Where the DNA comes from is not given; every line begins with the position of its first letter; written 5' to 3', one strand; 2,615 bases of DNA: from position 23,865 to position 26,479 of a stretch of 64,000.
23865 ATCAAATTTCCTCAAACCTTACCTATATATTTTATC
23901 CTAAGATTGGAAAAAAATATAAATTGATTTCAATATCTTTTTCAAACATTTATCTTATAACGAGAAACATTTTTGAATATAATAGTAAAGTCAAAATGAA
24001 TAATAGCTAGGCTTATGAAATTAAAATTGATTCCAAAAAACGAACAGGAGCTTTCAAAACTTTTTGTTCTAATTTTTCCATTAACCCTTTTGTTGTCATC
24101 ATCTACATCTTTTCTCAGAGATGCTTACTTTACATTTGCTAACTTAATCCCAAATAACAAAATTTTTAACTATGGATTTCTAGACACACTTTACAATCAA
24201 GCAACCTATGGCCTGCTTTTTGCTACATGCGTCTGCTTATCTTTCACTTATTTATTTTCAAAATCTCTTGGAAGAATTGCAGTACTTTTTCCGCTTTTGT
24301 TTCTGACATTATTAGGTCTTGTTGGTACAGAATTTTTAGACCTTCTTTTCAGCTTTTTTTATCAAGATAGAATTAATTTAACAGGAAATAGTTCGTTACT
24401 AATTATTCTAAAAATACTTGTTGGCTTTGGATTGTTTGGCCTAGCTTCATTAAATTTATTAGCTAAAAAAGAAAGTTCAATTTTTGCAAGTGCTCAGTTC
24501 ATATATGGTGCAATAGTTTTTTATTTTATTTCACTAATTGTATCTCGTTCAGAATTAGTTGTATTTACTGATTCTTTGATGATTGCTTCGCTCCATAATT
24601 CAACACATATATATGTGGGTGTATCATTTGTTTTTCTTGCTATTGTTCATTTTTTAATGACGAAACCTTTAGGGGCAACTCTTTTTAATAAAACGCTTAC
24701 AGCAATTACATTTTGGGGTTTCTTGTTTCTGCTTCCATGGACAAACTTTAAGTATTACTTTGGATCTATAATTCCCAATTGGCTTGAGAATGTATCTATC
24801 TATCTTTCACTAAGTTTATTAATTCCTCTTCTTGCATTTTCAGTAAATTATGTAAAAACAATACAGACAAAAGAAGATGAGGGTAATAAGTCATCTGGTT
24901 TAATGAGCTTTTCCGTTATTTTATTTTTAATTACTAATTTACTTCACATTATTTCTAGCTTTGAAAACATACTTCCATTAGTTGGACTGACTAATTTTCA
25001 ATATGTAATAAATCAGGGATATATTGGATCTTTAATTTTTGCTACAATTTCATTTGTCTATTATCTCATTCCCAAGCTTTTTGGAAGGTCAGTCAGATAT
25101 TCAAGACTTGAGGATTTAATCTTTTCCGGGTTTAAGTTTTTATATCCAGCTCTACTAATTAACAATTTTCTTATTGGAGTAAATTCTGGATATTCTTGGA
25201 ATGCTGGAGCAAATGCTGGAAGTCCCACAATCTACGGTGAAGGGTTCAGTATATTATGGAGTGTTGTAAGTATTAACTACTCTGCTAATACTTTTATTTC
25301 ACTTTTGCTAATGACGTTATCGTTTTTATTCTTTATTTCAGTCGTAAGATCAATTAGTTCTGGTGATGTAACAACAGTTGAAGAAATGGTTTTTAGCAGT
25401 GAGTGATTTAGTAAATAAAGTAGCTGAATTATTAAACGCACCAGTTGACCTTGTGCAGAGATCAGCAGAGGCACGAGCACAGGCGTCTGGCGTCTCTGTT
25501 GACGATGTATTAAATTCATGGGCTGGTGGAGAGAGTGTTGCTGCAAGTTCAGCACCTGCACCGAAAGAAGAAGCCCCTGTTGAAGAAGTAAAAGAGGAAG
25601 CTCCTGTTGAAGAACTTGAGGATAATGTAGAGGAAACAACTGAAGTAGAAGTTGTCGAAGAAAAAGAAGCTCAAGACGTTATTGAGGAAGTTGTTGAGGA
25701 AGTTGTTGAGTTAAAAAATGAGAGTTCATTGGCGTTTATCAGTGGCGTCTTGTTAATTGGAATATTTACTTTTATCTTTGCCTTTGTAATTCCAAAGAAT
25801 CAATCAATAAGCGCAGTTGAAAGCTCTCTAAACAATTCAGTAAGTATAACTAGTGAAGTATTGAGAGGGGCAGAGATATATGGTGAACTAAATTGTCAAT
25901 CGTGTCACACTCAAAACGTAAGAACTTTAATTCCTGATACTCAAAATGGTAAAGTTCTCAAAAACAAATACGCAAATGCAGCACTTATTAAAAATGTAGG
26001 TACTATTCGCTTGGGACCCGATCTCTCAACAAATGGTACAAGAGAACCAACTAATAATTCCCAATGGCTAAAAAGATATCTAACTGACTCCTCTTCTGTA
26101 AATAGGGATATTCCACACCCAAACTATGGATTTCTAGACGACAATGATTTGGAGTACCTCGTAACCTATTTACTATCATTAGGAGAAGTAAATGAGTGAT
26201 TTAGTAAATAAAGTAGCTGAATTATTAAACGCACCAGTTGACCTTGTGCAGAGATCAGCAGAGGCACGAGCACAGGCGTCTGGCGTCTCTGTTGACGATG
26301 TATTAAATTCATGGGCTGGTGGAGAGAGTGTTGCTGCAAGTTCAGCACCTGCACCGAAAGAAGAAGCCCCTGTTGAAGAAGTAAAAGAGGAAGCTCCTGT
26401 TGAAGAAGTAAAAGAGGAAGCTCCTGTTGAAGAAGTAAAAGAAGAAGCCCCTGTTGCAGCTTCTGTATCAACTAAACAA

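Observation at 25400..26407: Perfect 215-bp direct repeat encoding a shared N-terminal module on adjacent cytochromes, with a diverged third copy on cytochrome b subunit IV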

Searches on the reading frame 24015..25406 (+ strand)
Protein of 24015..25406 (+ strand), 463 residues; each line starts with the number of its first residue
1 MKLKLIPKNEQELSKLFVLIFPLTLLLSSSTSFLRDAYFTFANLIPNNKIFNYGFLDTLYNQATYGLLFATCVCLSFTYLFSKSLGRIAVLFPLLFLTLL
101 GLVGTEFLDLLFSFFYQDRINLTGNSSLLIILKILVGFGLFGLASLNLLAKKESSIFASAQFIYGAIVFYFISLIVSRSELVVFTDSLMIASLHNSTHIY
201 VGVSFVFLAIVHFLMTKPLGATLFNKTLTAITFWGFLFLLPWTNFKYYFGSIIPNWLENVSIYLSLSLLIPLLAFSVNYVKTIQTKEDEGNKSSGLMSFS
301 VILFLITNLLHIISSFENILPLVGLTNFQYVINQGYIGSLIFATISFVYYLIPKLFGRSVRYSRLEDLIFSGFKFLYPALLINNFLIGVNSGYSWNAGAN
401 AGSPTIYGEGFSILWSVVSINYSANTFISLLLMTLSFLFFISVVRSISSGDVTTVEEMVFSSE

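Call 4: search_protein_families(library=pfam, proteins=[window:24015-25406:+], max_evalue=0.01)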
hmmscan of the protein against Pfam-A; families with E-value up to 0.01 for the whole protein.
window:24015-25406:+ (463 aa): 1 family
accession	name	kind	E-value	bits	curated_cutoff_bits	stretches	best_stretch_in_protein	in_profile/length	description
PF00115.25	COX1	-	1.6e-05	24.4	34.8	1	68-398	53-411/436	Cytochrome C and Quinol oxidase polypeptide I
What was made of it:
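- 24015..25406 (+): CcoN-like polytopic membrane protein. Its last codon and stop lie inside repeat copy 1. Pfam COX1 scores 24.4 bits, below its 34.8-bit cut-off (call 4).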

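Call 8: search_protein_families(library=ncbifam, proteins=[window:24015-25406:+], max_evalue=1)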
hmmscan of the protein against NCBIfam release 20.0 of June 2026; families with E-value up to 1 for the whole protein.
window:24015-25406:+ (463 aa): 2 families
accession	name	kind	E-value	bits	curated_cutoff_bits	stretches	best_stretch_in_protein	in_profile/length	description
TIGR00780.1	ccoN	equivalog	2.1e-09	36.8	583.15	1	202-371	208-385/474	cytochrome-c oxidase, cbb3-type subunit I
NF011053.0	PRK14485.1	subfamily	0.00048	18.4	1080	1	194-454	208-467/716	putative bifunctional cbb3-type cytochrome c oxidase subunit I/II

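Call 53: search_solved_structures(query=window:24015-25406:+, max_evalue=1, show_alignments=1)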
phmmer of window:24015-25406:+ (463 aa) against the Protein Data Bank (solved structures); distinct sequences matched with E-value up to 1: 5.
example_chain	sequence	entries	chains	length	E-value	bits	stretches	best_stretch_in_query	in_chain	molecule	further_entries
9g6b_A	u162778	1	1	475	2.4e-07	33.7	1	194-402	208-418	cytochrome-c oxidase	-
3mk7_A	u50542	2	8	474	7.5e-07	32.1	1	194-403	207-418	Cytochrome c oxidase, cbb3-type, subunit N | Cbb3-type cytochrome c oxidase subunit CcoN1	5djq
8smr_E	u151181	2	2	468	1.2e-06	31.4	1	194-403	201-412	cytochrome-c oxidase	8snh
9g83_t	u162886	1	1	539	4.2e-05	26.4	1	196-364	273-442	cytochrome-c oxidase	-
6xkw_n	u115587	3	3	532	6.8e-05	25.7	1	197-364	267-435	Cytochrome c oxidase, Cbb3-type, subunit I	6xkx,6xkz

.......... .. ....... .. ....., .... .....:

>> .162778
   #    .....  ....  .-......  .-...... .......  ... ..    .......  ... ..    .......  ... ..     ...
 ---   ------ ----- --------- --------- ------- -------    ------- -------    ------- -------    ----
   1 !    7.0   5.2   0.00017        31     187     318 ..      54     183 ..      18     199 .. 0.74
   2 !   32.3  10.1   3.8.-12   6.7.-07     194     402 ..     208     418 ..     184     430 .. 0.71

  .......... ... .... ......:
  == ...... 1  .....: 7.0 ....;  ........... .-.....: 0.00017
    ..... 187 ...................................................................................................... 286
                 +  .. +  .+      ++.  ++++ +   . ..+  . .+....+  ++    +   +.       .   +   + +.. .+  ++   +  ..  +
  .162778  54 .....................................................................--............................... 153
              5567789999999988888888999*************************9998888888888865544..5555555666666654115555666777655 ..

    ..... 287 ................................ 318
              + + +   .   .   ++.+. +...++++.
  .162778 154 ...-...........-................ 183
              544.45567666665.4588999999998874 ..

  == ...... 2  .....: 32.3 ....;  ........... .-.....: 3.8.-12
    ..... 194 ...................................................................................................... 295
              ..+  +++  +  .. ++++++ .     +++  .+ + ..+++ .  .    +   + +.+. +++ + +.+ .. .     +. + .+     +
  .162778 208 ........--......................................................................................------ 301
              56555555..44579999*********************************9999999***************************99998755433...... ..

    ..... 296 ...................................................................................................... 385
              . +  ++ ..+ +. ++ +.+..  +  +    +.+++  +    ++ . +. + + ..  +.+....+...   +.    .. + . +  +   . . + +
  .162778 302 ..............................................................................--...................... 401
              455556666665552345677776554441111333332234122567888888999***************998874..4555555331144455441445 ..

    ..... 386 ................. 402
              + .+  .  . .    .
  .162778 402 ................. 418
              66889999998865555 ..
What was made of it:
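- On cbb3 oxidase subunit CcoN (haem-copper oxidase subunit I): In the alignment to PDB CcoN, the HH pair aligns to Y-Y and the HxH motif to N-Q (call 53).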

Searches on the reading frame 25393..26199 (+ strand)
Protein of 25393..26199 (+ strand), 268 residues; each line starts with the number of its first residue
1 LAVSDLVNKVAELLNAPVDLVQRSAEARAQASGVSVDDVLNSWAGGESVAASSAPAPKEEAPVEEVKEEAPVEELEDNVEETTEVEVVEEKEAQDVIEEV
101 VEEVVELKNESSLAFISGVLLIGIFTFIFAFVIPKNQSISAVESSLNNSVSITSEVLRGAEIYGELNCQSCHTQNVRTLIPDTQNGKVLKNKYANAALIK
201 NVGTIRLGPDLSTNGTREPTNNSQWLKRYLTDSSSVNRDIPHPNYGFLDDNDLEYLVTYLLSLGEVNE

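Call 4: search_protein_families(library=pfam, proteins=[window:25393-26199:+], max_evalue=0.01)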
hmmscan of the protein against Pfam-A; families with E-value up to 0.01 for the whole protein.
window:25393-26199:+ (268 aa): 4 families
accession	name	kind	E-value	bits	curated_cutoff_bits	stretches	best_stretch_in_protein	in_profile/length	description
PF02433.20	FixO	-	9.7e-10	38.7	29.6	1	132-255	27-147/219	Cytochrome C oxidase, mono-heme subunit/FixO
PF00034.26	Cytochrom_C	-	7.7e-06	27.6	21.3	1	158-263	3-89/90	Cytochrome c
PF13442.11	Cytochrome_CBB3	-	0.0011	19.7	27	1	156-203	3-25/68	Cytochrome C oxidase, cbb3-type, subunit III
PF06537.16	DHOR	-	0.0028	16.6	22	1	153-189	360-396/499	Di-haem oxidoreductase, putative peroxidase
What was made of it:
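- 25399..26199 (+): CcoO-like mono-haem cytochrome c: module, acidic linker, TM helix, then a FixO domain with CQSCH. Pfam FixO scores 38.7 bits against a 29.6-bit cut-off (call 4).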

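Call 8: search_protein_families(library=ncbifam, proteins=[window:25399-26199:+], max_evalue=1)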
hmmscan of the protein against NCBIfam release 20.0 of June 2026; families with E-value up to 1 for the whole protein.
window:25399-26199:+ (266 aa): 7 families
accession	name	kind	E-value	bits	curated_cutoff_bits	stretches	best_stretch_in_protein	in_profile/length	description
NF011053.0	PRK14485.1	subfamily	1.7e-10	39.8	1080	1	79-253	469-636/716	putative bifunctional cbb3-type cytochrome c oxidase subunit I/II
NF011054.0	PRK14486.1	equivalog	2.8e-09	36.9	447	1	125-252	24-147/294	putative bifunctional cbb3-type cytochrome c oxidase subunit II/cytochrome c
NF011055.0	PRK14487.1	subfamily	1.6e-08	34.3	218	1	145-252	47-152/212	cbb3-type cytochrome c oxidase subunit II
TIGR00781.1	ccoO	equivalog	2.3e-05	24.2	200.65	1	153-253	49-147/232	cytochrome-c oxidase, cbb3-type subunit II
TIGR04485.1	thiosulf_SoxX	equivalog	0.00073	20.2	61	1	205-261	21-78/78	sulfur oxidation c-type cytochrome SoxX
NF045713.1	CxxCH_16_HmcA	equivalog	0.16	10.5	400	1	137-199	219-281/541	sulfate respiration complex hexadecaheme cytochrome HmcA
TIGR00782.1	ccoP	equivalog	0.2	10.9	179.95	1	150-175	199-223/285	cytochrome-c oxidase, cbb3-type subunit III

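Call 11: find_related_loci(query=window:25399-26199:+, collection=genome_contigs, flank=6000)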
Query window:25399-26199:+ (266 aa) in genome_contigs; peptide patterns used: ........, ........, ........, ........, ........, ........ (x = any residue, [..] = any of these).
178 stretches matched a pattern; 46 encode a relative of the query (tblastn E <= 1e-3); 46 distinct loci.
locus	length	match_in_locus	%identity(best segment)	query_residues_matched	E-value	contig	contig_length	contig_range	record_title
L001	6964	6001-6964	96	1-266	2e-168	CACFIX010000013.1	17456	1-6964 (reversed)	uncultured Candidatus Actinomarina sp. isolate AG-410-M23 genome assembly, contig: AG-410-M23_NODE_13, whole genome shot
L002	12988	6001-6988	84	1-266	4e-142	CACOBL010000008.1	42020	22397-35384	MAG: uncultured Candidatus Actinomarina sp. isolate AH-287-M22 genome assembly, contig: AH-287-M22_NODE_8, whole genome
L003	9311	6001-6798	90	1-266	9e-139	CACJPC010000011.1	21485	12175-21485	uncultured Candidatus Actinomarina sp. isolate AG-447-L16 genome assembly, contig: AG-447-L16_NODE_11, whole genome shot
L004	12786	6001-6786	87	1-266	9e-137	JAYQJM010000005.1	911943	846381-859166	MAG: Candidatus Actinomarina sp. isolate SD4487_NP_metabat_bins_2.tsv.193 contig_7999_pilon, whole genome shotgun sequen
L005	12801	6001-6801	78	1-266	3e-127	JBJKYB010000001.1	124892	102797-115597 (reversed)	MAG: Gammaproteobacteria bacterium isolate LRMED-300 Gammaproteobacteria-LRMED-300-C1, whole genome shotgun sequence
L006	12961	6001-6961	80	1-266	2e-122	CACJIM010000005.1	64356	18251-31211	uncultured Candidatus Actinomarina sp. isolate AG-447-G15 genome assembly, contig: AG-447-G15_NODE_5, whole genome shotg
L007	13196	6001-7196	79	1-266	1e-121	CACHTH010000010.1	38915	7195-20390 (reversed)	uncultured Candidatus Actinomarina sp. isolate AG-912-D06 genome assembly, contig: AG-912-D06_NODE_10, whole genome shot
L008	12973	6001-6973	76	1-266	2e-117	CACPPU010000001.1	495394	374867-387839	MAG: uncultured Candidatus Actinomarina sp. isolate AG-447-N19 genome assembly, contig: AG-447-N19_NODE_1, whole genome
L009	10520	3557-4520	78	1-263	2e-114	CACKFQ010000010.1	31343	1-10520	uncultured Candidatus Actinomarina sp. isolate AG-453-L02 genome assembly, contig: AG-453-L02_NODE_10, whole genome shot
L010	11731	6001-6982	73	1-266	2e-110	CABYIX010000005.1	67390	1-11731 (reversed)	MAG: uncultured Candidatus Actinomarina sp. isolate AG-333-E10 genome assembly, contig: AG-333-E10_NODE_5, whole genome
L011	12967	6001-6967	72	1-266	3e-110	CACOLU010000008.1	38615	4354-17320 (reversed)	MAG: uncultured Candidatus Actinomarina sp. isolate AH-321-N21 genome assembly, contig: AH-321-N21_NODE_8, whole genome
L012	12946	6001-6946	75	1-266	1e-106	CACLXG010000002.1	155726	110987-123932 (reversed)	uncultured Candidatus Actinomarina sp. isolate AG-917-O09 genome assembly, contig: AG-917-O09_NODE_2, whole genome shotg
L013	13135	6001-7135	70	1-266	1e-104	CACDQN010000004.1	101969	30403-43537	uncultured Candidatus Actinomarina sp. isolate AG-390-B19 genome assembly, contig: AG-390-B19_NODE_4, whole genome shotg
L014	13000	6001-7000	72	1-266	7e-105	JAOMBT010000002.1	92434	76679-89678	Acidimicrobiaceae bacterium isolate AH-558-F08 AH-558-F08_NODE_2, whole genome shotgun sequence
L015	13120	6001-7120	68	1-266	1e-101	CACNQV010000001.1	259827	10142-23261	MAG: uncultured Candidatus Actinomarina sp. isolate AH-287-A16 genome assembly, contig: AH-287-A16_NODE_1, whole genome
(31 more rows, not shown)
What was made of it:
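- Actinomarina (call 11).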

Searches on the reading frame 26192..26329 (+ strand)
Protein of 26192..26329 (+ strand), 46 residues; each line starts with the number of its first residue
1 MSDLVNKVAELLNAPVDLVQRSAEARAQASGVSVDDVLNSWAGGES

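Call 10: find_homologous_proteins(query=A1, max_evalue=0.01)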
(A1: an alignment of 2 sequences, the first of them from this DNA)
Query A1 (2 sequences) (46 aa, profile of the alignment): 179 proteins with E <= 0.01 among 180 candidates; the best 120 are listed.
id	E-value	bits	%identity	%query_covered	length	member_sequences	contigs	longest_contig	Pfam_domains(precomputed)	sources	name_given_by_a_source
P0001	5.0e-26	108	100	100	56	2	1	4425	-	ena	-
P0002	8.1e-26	107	100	100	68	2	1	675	-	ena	-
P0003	8.9e-26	107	100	100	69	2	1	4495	-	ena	-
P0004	9.3e-26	107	100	100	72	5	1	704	-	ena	-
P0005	1.1e-25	107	100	100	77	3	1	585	-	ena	-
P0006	1.3e-25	107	100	100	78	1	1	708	-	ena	-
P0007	1.5e-25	106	100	98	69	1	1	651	-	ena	-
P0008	1.5e-25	106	100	98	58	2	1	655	-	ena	-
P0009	1.8e-25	106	100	98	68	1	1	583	-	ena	-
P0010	2.6e-25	106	98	100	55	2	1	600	-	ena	-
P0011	5.3e-25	105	98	100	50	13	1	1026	-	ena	-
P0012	1.9e-24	103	96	100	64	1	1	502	-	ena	-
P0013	1.9e-24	103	96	100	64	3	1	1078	-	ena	-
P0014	4.5e-24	102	96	100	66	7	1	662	-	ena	-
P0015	6.0e-24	101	91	100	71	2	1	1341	-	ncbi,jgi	-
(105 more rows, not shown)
